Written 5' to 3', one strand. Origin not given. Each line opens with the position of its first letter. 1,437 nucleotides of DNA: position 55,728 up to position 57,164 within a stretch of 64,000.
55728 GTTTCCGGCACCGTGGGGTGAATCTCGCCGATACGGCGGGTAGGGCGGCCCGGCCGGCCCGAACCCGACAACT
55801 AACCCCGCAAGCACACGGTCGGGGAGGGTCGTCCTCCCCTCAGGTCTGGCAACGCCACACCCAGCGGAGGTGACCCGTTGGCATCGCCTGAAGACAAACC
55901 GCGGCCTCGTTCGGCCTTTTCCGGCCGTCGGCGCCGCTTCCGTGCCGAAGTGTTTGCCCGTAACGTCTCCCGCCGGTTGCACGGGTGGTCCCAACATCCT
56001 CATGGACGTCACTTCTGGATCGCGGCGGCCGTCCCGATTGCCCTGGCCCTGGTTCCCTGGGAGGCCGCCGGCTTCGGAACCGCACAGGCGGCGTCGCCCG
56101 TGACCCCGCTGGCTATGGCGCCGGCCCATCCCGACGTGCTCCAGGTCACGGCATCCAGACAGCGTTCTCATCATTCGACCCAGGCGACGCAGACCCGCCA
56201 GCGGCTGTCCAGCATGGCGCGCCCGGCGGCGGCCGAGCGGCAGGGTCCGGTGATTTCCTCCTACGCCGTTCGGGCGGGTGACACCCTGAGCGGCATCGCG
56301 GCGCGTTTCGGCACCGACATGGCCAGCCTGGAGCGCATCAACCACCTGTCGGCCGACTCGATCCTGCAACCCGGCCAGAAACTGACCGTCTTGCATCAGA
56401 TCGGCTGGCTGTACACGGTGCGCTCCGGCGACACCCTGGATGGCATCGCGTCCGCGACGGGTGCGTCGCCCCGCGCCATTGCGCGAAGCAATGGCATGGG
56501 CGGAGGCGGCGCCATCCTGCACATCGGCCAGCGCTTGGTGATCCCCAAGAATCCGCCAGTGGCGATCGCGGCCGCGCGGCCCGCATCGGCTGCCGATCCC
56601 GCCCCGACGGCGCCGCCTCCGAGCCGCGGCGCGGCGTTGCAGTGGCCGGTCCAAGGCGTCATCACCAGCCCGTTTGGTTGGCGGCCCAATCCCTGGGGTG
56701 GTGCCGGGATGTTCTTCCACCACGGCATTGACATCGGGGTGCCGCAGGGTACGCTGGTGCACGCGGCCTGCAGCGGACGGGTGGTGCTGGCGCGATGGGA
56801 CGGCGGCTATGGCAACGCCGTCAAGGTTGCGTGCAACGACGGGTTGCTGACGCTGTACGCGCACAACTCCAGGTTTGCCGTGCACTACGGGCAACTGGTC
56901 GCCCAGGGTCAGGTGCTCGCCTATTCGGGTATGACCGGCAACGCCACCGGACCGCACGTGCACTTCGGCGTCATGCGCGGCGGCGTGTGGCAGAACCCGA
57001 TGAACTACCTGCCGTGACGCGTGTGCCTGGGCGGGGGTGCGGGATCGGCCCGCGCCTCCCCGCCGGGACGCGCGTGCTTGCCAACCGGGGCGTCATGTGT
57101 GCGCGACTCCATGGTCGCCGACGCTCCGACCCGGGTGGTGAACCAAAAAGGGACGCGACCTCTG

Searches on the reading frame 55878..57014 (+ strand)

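Call 67: search_protein_families(library=pfam, proteins=[window:55878-57014:+], max_evalue=0.00001)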
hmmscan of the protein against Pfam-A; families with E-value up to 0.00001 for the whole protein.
window:55878-57014:+ (379 aa): 3 families
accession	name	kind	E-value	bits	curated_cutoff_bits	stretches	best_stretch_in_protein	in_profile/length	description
PF01551.29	Peptidase_M23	-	4.1e-31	107.5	28.7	1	280-374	2-96/96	Peptidase family M23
PF01476.26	LysM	-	1.6e-26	92.4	20.9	2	129-171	1-42/43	LysM domain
PF23473.1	LysM3_LYK4_5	-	6.6e-09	36.2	29.3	0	128-162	4-38/48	LYK4/5 LysM3 domain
